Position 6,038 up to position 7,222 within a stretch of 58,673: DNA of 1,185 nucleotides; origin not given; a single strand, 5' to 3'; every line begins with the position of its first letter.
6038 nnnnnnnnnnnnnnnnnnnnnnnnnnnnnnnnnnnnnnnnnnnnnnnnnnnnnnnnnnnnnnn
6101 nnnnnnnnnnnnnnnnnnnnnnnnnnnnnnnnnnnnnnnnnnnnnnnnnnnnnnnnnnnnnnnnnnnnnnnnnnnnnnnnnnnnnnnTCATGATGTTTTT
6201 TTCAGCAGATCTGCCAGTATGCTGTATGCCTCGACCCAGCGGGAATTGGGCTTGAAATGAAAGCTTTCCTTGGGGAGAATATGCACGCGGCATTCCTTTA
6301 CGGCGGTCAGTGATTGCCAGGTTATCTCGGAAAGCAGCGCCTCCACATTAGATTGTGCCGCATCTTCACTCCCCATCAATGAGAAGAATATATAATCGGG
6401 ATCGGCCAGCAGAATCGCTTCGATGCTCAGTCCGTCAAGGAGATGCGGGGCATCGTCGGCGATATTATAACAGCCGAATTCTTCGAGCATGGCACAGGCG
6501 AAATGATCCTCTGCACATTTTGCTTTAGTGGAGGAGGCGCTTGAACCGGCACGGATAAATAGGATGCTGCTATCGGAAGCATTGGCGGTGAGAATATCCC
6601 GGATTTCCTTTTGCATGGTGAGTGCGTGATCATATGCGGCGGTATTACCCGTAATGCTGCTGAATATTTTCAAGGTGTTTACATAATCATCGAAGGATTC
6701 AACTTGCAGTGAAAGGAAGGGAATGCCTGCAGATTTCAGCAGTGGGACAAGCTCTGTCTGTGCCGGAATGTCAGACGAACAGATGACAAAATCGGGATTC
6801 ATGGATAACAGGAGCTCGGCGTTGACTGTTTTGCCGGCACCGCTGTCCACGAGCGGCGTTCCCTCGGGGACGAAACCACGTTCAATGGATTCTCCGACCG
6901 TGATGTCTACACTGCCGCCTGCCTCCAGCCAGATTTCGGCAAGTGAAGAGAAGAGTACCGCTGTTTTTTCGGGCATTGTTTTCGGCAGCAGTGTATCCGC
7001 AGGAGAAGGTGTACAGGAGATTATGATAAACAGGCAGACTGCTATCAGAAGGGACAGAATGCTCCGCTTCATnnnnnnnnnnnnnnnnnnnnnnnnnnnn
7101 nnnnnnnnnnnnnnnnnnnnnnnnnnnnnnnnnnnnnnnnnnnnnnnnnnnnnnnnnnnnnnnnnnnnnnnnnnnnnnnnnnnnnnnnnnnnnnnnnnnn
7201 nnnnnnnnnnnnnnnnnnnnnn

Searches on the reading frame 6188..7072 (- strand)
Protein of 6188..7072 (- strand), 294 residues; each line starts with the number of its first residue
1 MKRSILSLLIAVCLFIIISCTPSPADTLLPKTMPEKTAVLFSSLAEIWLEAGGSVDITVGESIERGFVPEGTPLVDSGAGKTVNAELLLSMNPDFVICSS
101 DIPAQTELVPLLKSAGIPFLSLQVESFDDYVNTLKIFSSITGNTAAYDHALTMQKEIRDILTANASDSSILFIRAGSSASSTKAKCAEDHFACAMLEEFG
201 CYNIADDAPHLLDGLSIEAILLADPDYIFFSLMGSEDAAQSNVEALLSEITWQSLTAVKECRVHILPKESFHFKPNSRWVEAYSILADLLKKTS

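Call 23: search_protein_families(library=pfam, proteins=[window:6188-7072:-], max_evalue=0.00001)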
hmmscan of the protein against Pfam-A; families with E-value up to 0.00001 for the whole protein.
window:6188-7072:- (294 aa): 1 family
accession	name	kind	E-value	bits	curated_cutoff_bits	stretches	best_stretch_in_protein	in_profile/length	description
PF01497.23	Peripla_BP_2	-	1.3e-17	64.4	27.5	1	39-268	3-233/235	Periplasmic binding protein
